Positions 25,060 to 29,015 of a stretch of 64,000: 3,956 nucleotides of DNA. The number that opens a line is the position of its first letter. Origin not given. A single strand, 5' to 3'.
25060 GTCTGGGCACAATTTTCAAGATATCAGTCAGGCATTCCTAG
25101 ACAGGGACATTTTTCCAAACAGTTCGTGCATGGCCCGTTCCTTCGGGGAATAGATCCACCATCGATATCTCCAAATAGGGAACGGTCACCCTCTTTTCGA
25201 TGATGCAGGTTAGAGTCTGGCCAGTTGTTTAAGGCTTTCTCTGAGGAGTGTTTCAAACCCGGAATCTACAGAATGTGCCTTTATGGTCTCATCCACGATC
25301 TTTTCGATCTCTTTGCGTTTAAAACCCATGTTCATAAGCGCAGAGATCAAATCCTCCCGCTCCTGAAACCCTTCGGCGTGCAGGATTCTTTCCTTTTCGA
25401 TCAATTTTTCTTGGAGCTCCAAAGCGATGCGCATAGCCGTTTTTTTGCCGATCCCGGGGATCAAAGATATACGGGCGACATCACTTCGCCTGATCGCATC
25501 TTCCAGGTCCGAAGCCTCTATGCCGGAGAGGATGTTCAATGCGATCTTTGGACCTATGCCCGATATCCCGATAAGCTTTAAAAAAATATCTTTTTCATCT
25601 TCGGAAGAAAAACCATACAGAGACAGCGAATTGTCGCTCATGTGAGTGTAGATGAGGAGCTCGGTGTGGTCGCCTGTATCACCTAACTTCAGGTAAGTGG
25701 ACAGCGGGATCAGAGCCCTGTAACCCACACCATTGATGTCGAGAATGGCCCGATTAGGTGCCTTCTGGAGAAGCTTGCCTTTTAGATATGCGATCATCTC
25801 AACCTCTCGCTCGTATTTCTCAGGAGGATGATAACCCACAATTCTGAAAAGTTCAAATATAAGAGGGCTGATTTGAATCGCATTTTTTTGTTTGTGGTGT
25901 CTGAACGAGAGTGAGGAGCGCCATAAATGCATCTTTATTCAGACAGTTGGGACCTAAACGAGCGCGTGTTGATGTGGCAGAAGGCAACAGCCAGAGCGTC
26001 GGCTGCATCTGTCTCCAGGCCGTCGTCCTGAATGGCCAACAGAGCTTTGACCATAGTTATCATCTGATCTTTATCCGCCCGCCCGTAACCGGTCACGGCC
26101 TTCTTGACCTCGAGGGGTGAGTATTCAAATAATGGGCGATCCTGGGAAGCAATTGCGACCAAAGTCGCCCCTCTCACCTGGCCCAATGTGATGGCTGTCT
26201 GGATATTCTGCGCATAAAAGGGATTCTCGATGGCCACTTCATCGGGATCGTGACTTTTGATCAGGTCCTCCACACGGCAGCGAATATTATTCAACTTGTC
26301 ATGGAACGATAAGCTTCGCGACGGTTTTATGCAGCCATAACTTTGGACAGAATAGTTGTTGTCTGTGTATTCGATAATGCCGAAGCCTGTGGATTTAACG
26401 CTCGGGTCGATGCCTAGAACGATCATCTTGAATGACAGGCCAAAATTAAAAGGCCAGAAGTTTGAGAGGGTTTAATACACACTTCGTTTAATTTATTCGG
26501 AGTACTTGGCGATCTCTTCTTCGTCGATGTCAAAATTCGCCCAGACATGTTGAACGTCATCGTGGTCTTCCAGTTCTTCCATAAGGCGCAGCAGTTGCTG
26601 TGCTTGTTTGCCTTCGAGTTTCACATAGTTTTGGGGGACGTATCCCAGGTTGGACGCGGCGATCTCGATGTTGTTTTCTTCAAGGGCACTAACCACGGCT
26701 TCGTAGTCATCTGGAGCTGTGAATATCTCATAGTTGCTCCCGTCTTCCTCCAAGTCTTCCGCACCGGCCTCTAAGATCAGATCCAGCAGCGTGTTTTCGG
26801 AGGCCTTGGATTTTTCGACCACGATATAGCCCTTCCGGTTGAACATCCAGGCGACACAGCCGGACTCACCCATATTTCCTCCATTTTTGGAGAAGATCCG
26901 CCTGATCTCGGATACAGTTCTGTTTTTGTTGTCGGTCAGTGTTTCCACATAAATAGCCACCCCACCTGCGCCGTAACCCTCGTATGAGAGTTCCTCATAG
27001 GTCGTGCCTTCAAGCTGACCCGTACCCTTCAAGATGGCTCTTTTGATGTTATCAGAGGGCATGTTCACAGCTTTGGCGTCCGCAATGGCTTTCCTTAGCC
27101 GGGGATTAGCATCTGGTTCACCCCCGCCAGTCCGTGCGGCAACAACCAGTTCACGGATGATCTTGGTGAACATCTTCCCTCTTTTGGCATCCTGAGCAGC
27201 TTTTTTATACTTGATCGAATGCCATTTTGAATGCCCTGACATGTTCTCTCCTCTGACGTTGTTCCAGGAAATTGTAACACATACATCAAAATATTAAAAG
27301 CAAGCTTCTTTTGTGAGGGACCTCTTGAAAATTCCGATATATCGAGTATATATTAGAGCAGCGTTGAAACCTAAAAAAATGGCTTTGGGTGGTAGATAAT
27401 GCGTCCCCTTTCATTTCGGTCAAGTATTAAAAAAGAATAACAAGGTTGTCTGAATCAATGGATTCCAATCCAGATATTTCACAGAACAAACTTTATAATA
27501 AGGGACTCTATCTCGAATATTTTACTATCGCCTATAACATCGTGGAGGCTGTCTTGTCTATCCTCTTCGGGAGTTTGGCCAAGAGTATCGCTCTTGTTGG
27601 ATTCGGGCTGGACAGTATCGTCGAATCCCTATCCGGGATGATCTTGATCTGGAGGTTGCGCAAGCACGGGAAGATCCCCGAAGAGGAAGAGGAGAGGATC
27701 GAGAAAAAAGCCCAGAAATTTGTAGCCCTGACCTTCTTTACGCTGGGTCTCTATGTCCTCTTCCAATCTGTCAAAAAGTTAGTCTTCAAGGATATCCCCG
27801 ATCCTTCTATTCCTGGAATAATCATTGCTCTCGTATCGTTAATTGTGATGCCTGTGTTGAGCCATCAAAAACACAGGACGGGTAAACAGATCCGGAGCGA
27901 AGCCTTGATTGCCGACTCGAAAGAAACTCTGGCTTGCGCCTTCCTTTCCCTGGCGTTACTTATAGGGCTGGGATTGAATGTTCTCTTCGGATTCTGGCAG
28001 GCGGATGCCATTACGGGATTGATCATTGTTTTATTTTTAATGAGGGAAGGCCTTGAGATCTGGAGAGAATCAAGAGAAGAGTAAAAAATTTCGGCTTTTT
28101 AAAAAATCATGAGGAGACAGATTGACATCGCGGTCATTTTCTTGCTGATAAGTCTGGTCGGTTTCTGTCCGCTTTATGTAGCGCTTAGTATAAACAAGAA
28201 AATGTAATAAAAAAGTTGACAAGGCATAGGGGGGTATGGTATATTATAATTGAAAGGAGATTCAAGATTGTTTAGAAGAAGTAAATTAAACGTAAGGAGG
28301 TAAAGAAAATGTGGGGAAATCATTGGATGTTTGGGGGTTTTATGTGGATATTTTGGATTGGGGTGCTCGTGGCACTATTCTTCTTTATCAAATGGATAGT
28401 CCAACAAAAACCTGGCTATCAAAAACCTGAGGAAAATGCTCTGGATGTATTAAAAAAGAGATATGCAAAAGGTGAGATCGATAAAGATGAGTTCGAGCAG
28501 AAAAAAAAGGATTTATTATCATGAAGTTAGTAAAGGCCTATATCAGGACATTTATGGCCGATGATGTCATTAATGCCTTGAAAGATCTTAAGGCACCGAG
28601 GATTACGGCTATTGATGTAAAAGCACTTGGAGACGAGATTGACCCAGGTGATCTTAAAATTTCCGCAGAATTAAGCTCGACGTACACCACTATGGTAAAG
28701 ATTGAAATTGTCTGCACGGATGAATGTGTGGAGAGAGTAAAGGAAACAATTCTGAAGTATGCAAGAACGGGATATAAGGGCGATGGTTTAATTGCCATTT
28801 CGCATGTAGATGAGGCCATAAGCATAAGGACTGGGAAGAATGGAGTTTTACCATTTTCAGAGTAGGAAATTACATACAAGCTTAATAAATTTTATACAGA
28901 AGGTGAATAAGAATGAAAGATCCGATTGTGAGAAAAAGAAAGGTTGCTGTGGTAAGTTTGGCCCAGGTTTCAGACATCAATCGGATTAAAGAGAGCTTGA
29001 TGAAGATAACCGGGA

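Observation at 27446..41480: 14-kb AT-rich copper/silver island with an unusually redundant set of Cu(I)-binding modules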

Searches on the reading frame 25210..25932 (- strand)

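Call 8: search_protein_families(library=pfam, proteins=[window:25210-25932:-], max_evalue=0.01)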
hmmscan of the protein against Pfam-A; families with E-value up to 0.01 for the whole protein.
window:25210-25932:- (240 aa): 7 families
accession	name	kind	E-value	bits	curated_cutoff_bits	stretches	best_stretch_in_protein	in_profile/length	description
PF01330.27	RuvA_N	-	2.6e-18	66.3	23.6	1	46-107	1-61/61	RuvA N terminal domain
PF14520.12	HHH_5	-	2.4e-16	60.4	27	1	117-175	1-57/57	Helix-hairpin-helix domain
PF07499.19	RuvA_C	-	8.5e-09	36.2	24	1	192-237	3-46/47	RuvA, C-terminal domain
PF21176.3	RecR_HhH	-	6.4e-05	23.1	27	1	157-173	10-26/45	RecR, helix-hairpin-helix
PF00633.29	HHH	-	0.00094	19.4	24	0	155-169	13-27/30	Helix-hairpin-helix motif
PF12826.13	HHH_2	-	0.0089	16.6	27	0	119-135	36-52/64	Helix-hairpin-helix motif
PF01367.25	5_3_exonuc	-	0.009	16.9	40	0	120-147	20-45/97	5'-3' exonuclease, C-terminal SAM fold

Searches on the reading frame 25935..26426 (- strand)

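Call 8: search_protein_families(library=pfam, proteins=[window:25935-26426:-], max_evalue=0.01)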
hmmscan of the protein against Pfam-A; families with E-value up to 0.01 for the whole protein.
window:25935-26426:- (163 aa): 2 families
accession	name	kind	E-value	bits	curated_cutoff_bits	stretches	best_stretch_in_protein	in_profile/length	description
PF02075.23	RuvC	-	3.2e-44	150.9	22.2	1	3-151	1-148/148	Crossover junction endodeoxyribonuclease RuvC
PF07066.17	DUF3882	-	0.0003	21.1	22.1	1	5-147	6-156/162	Lactococcus phage M3 protein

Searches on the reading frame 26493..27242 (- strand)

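Call 8: search_protein_families(library=pfam, proteins=[window:26493-27242:-], max_evalue=0.01)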
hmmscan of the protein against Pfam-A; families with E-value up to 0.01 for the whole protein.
window:26493-27242:- (249 aa): 2 families
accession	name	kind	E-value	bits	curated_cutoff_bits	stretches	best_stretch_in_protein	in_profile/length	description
PF01709.26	Transcrip_reg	-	1.5e-62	210.5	27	1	82-237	1-160/160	TACO1/YebC second and third domain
PF20772.2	TACO1_YebC_N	-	4.8e-31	107.5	36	1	5-76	1-73/73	TACO1/YebC protein N-terminal domain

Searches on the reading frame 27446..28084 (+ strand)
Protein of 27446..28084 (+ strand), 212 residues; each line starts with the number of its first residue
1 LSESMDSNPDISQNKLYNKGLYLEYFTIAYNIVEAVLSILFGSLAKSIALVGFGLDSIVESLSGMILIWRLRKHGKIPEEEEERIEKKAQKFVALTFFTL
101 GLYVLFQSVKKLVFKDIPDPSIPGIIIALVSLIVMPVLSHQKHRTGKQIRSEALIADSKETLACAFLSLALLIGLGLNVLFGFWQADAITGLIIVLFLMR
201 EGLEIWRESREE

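Call 7: search_protein_families(library=pfam, proteins=[window:27446-28084:+], max_evalue=0.01)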
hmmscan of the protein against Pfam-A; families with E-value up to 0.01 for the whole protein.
window:27446-28084:+ (212 aa): 2 families
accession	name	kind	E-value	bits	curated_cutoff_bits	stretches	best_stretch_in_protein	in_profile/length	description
PF01545.26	Cation_efflux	-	1.6e-21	77.4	26.6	1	28-210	5-194/198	Cation efflux family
PF03596.19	Cad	-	0.0074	16.7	26.2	0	58-108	134-183/192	Cadmium resistance transporter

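Call 57: search_protein_families(library=ncbifam, proteins=[window:27446-28084:+], max_evalue=0.001)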
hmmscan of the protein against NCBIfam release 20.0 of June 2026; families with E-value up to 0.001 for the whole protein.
window:27446-28084:+ (212 aa): 7 families
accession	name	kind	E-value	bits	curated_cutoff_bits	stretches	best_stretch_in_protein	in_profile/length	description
TIGR01297.1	CDF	superfamily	7.2e-22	78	82.35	1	27-211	8-196/285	cation diffusion facilitator family transporter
NF033616.1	CDF_MamB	equivalog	3.1e-15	56.4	350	1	25-209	10-197/284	magnetosome biogenesis CDF transporter MamB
NF052621.1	MngEfTpMntE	equivalog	5.6e-09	35.8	500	1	37-209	17-195/293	manganese efflux transporter MntE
NF050169.1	CatEfflxFieF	equivalog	5.5e-08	32.4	420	1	46-209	30-196/282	cation efflux pump FieF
NF007064.0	PRK09509.1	equivalog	7.1e-08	31.8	447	1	46-204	35-196/300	CDF family cation-efflux transporter FieF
NF033615.1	CDF_MamM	equivalog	4.3e-07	29.4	350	1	26-209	14-202/290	magnetosome biogenesis CDF transporter MamM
NF052602.1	Zn_efflux_Cdf31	equivalog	5.7e-07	29.2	460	1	26-186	12-177/299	CDF family zinc efflux transporter Cdf31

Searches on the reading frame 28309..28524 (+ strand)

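Call 7: search_protein_families(library=pfam, proteins=[window:28309-28524:+], max_evalue=0.01)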
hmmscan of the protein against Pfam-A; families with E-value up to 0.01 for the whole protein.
window:28309-28524:+ (71 aa): 3 families
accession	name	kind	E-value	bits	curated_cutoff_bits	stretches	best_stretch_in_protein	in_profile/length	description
PF09851.14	SHOCT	-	1.7e-11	43.9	27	1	44-70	2-28/28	Short C-terminal domain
PF05120.17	GvpG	-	0.00016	22.2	30.6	1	43-70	35-62/67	Gas vesicle protein G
PF08044.16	DUF1707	-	0.0035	17.8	27.6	1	42-66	9-33/53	DUF1707 SHOCT-like domain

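Call 57: search_protein_families(library=ncbifam, proteins=[window:28309-28524:+], max_evalue=0.001)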
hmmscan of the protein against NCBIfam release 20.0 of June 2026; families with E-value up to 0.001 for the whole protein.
window:28309-28524:+ (71 aa): 0 families

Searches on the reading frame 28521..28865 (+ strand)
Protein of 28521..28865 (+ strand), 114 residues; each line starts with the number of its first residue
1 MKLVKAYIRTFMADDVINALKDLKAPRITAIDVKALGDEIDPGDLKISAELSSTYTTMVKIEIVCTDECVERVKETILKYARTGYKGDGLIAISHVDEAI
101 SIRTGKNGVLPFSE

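Call 7: search_protein_families(library=pfam, proteins=[window:28521-28865:+], max_evalue=0.01)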
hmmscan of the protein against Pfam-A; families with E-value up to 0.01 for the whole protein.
window:28521-28865:+ (114 aa): 1 family
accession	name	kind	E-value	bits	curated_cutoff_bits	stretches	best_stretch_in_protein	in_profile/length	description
PF00543.27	P-II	-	1.4e-14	54.7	25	1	1-106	1-102/102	Nitrogen regulatory protein P-II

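Call 39: find_homologous_proteins(query=window:28521-28865:+, max_evalue=0.00001)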
Query window:28521-28865:+ (114 aa): 236 proteins with E <= 0.00001 among 246 candidates; the best 120 are listed.
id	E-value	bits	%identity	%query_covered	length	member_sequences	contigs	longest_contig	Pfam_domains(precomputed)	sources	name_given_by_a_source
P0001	9.6e-60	217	92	98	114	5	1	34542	PF00543.28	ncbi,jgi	-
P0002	9.6e-60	217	92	100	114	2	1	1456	PF00543.28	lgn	-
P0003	1.1e-59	217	92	98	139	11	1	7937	PF00543.28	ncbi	-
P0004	1.9e-59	216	91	98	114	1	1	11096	PF00543.28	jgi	-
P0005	2.6e-59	216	91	98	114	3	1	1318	PF00543.28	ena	-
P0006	6.1e-58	211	89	99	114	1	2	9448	PF00543.28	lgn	-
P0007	9.7e-58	211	93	98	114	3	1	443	PF00543.28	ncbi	-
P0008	2.4e-57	209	88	98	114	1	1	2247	PF00543.28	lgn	-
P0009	6.4e-57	208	88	98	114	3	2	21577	PF00543.28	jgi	jgi:nitrogen regulatory protein P-II 1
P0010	2.4e-56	206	88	98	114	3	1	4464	PF00543.28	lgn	-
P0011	2.8e-56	206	86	98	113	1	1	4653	PF00543.28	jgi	jgi:nitrogen regulatory protein P-II 1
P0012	3.1e-56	206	85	98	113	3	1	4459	PF00543.28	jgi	jgi:nitrogen regulatory protein P-II 1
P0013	4.2e-56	205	87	98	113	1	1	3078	PF00543.28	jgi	-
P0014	9.1e-56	204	85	98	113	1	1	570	PF00543.28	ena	-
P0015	1.5e-55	204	84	98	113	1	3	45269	PF00543.28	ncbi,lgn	-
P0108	2.5e-37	145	67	95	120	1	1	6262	PF00543.28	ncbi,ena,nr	ncbi:MAG: P-II family nitrogen regulator [Omnitrophica bacterium]|nr:P-II family nitrogen regulator 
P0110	4.7e-37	144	68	96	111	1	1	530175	PF00543.28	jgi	jgi:nitrogen regulatory protein P-II 1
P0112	5.7e-37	144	63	92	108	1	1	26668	PF00543.28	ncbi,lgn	ncbi:MAG: P-II family nitrogen regulator [bacterium]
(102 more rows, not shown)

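Call 40: find_encoding_contigs(protein=P0110, flank=6000, max_places=2)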
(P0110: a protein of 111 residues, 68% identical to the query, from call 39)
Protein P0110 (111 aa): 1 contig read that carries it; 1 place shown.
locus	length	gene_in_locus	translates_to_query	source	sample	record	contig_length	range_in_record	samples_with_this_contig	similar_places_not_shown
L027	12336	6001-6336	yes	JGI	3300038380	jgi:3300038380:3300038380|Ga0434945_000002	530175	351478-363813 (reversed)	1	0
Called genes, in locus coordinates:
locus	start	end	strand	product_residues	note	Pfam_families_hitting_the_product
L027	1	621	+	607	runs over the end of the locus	PF07610:DUF1573, PF22544:HYDIN_VesB_CFA65-like_Ig, PF00581:Rhodanese, PF07610:DUF1573, PF22544:HYDIN_VesB_CFA65-like_Ig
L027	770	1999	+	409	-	PF04055:Radical_SAM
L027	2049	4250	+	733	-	PF01564:Spermine_synth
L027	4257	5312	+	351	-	PF04945:YHS (weak), PF01946:Thi4 (faint), PF00890:FAD_binding_2 (faint), PF01134:GIDA (faint), PF01266:DAO (faint), PF07992:Pyr_redox_2, PF13738:Pyr_redox_3, PF00070:Pyr_redox, +5 more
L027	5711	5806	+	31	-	-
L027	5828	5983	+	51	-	PF04945:YHS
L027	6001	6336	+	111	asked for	PF00543:P-II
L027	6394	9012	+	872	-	PF04945:YHS, PF00403:HMA, PF00122:E1-E2_ATPase, PF00702:Hydrolase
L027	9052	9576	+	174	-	PF04945:YHS, PF00116:COX2 (weak), PF13473:Cupredoxin_1 (faint)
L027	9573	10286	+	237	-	-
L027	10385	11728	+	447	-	PF08245:Mur_ligase_M (weak), PF02875:Mur_ligase_C, PF27239:FOL3_C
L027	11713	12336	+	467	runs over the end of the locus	PF10396:TrmE_N, PF12631:MnmE_helical, PF03193:RsgA_GTPase (faint), PF00009:GTP_EFTU (faint), PF00350:Dynamin_N (faint), PF01926:MMR_HSR1, PF02421:FeoB_N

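Call 41: find_encoding_contigs(protein=P0112, flank=6000, max_places=2)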
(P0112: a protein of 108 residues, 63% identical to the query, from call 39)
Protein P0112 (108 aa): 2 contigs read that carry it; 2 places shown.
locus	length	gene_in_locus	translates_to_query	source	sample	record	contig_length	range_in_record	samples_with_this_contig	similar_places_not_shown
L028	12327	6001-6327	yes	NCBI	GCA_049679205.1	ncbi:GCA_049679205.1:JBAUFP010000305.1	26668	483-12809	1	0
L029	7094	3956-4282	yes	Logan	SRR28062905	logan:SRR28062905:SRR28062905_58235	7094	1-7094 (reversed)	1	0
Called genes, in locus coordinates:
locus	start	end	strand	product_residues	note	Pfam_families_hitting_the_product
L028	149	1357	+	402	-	PF02321:OEP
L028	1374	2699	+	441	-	PF19335:HMBD, PF25954:Beta-barrel_RND_2, PF25975:CzcB_C (weak)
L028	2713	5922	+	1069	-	PF00873:ACR_tran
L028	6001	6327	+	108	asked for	PF00543:P-II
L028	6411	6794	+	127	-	PF03625:DUF302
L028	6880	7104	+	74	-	PF09851:SHOCT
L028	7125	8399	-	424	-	PF08245:Mur_ligase_M, PF27239:FOL3_C, PF02875:Mur_ligase_C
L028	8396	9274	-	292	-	PF02749:QRPTase_N, PF01729:QRPTase_C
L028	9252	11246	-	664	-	PF04851:ResIII, PF17757:UvrB_inter, PF27431:UvrB_3rd, PF00271:Helicase_C, PF12344:UvrB, PF02151:UVR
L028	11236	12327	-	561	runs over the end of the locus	PF02903:Alpha-amylase_N (faint), PF00128:Alpha-amylase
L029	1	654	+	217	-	?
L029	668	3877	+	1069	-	PF00873:ACR_tran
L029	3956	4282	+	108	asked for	PF00543:P-II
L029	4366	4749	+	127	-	PF03625:DUF302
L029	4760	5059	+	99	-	PF09851:SHOCT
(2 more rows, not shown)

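Call 42: find_encoding_contigs(protein=P0108, flank=6000, max_places=2)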
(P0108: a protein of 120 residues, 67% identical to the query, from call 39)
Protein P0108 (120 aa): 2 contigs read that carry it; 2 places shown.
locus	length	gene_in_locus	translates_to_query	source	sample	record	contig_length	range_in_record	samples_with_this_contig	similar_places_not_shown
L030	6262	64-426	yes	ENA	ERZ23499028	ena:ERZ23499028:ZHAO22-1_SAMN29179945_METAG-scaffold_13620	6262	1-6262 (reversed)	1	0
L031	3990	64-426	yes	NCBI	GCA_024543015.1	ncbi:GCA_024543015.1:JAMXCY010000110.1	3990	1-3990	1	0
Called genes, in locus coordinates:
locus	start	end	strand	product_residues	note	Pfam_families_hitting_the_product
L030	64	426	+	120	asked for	PF00543:P-II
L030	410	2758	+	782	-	-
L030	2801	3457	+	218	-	PF04191:PEMT, PF04140:ICMT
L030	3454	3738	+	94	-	PF02583:Trns_repr_metal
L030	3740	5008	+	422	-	PF02321:OEP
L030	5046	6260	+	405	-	?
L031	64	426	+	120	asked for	PF00543:P-II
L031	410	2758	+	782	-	-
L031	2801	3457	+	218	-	PF04191:PEMT, PF04140:ICMT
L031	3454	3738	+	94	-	PF02583:Trns_repr_metal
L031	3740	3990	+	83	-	?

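Call 48: find_related_loci(query=A1, collection=genome_contigs, flank=8000)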
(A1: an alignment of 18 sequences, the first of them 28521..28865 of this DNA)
Query A1 (114 aa) in genome_contigs; peptide patterns used: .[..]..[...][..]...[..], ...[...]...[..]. (x = any residue, [..] = any of these).
334 stretches matched a pattern; 232 encode a relative of the query (tblastn E <= 1e-3); the best 80 are kept; 80 distinct loci.
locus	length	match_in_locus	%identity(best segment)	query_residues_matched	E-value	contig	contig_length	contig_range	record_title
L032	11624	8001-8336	93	1-112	8e-66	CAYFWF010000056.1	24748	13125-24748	MAG TPA_asm: uncultured Eubacteriales bacterium isolate ERP108616_co1_236 genome assembly, contig: k119_88254, whole gen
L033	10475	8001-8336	92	1-112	1e-65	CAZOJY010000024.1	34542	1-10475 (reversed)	MAG TPA_asm: uncultured Eubacteriales bacterium isolate binchicken_co275_143 genome assembly, contig: NODE_1297_length_3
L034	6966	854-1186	93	1-111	9e-65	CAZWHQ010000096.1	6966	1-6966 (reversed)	MAG TPA_asm: uncultured Eubacteriales bacterium isolate binchicken_co275_153 genome assembly, contig: NODE_19065_length_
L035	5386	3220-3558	84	1-113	6e-61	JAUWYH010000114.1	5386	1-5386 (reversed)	MAG: Candidatus Aminicenantes bacterium isolate CSMAG_2705 CSMAG_2705_k141_451924_length_5386_cov_7.6789, whole genome s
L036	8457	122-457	86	1-112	3e-60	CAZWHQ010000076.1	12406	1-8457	MAG TPA_asm: uncultured Eubacteriales bacterium isolate binchicken_co275_153 genome assembly, contig: NODE_7657_length_1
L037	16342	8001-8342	82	1-114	1e-59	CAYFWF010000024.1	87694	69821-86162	MAG TPA_asm: uncultured Eubacteriales bacterium isolate ERP108616_co1_236 genome assembly, contig: k119_516369, whole ge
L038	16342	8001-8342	78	1-114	3e-59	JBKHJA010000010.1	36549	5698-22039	MAG: Candidatus Aminicenantes bacterium isolate D4M11_12 NODE_468_length_36549_cov_18.507344, whole genome shotgun seque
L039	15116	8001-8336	79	1-112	2e-57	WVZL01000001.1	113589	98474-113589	MAG: Candidatus Aminicenantes bacterium isolate CS4-C018 C_merged_R1_(paired)_contig_5545, whole genome shotgun sequence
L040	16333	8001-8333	79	1-111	5e-56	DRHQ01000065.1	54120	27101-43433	MAG TPA_asm: Candidatus Aminicenantes bacterium isolate HyVt-373 HyVt-373_k145_416908, whole genome shotgun sequence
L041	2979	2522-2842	73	1-107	4e-49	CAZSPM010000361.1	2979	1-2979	MAG TPA_asm: uncultured Eubacteriales bacterium isolate binchicken_co275_105 genome assembly, contig: NODE_75811_length_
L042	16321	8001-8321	69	1-107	1e-46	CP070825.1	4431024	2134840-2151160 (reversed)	MAG: Candidatus Aminicenantes bacterium isolate bin112 chromosome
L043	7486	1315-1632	65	1-106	2e-44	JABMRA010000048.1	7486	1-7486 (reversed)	MAG: Candidatus Omnitrophota bacterium isolate bin.352 k141_1598970, whole genome shotgun sequence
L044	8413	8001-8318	74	1-106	2e-50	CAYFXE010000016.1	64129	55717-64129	MAG TPA_asm: uncultured Eubacteriales bacterium isolate ERP108616_co2_523 genome assembly, contig: NODE_401_length_64129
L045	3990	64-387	67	1-108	2e-43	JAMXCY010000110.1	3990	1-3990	MAG: Candidatus Omnitrophota bacterium isolate MohnsGC05_bin023 NODE_113_length_3990_cov_6.801431, whole genome shotgun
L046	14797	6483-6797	62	1-105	2e-42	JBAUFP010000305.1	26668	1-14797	MAG: bacterium isolate MFD13088_ilm_asm_bin29 k127_266040, whole genome shotgun sequence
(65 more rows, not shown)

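Call 53: search_solved_structures(query=window:28521-28865:+, max_evalue=0.01, show_alignments=2)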
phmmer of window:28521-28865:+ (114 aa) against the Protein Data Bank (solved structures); distinct sequences matched with E-value up to 0.01: 39.
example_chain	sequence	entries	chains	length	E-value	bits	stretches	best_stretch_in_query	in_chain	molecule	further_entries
2eg1_A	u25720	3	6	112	6.5e-16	61.7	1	1-108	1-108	Nitrogen regulatory protein P-II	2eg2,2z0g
2gw8_A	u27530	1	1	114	3.1e-15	59.6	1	1-107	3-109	PII signal transduction protein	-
1hwu_A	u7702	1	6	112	4.6e-15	59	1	1-108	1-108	PII PROTEIN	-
3lf0_A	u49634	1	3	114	8.5e-15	58.1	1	1-108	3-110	Nitrogen regulatory protein P-II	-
3bzq_A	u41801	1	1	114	8.5e-15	58.1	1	1-108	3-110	Nitrogen regulatory protein P-II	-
3mhy_A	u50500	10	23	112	1.6e-14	57.3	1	1-107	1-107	PII-like protein Pz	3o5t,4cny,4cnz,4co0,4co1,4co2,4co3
1pil_A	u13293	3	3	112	5.2e-13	52.4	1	1-107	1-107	SIGNAL TRANSDUCING PROTEIN P2 | PII | Nitrogen regulatory protein P-II 1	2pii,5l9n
6yc7_A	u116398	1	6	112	1.8e-12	50.7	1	1-109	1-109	PII protein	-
6yc6_A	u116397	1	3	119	2.2e-12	50.4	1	1-109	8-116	PII protein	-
2ns1_B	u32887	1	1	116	4.8e-12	49.3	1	1-106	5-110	Nitrogen regulatory protein P-II 2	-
1gnk_A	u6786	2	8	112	6e-12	49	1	1-106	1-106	PROTEIN (GLNK) | Nitrogen regulatory protein P-II 2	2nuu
2gnk_A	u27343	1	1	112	6.1e-12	49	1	1-106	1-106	PROTEIN (NITROGEN REGULATORY PROTEIN)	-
2xbp_A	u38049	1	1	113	8.4e-12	48.5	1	1-108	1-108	NITROGEN REGULATORY PROTEIN P-II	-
4aff_A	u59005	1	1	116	8.4e-12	48.5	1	1-108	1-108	NITROGEN REGULATORY PROTEIN P-II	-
1qy7_A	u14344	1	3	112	9.7e-12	48.3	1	1-107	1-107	Nitrogen regulatory protein P-II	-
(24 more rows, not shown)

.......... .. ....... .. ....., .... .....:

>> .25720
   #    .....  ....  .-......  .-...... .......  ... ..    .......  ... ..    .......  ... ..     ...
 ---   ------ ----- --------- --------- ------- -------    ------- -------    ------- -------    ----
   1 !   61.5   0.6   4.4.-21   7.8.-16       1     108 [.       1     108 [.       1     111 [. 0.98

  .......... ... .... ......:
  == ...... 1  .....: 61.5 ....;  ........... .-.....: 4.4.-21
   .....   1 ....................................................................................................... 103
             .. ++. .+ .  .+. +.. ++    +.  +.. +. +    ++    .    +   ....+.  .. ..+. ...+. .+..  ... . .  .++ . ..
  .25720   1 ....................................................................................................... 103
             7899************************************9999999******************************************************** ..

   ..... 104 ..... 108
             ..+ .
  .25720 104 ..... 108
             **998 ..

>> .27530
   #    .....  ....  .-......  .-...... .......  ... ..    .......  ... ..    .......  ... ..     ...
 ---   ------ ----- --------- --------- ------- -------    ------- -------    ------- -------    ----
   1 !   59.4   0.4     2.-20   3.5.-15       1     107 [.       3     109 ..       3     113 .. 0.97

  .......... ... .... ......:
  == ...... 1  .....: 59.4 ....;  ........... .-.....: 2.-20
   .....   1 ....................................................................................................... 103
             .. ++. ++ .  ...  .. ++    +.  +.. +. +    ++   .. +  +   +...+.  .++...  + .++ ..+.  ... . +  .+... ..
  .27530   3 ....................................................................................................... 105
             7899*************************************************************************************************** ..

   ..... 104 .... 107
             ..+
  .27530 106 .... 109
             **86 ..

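Call 57: search_protein_families(library=ncbifam, proteins=[window:28521-28865:+], max_evalue=0.001)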
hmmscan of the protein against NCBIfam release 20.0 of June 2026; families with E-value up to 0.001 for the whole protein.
window:28521-28865:+ (114 aa): 2 families
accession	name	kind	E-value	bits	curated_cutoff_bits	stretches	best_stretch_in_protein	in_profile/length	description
NF008111.0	PRK10858.1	equivalog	3.6e-16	59.6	202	1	1-107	1-107/112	nitrogen regulatory protein P-II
NF007946.0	PRK10665.1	equivalog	7.8e-15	55.6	181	1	1-106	1-106/112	P-II family nitrogen regulator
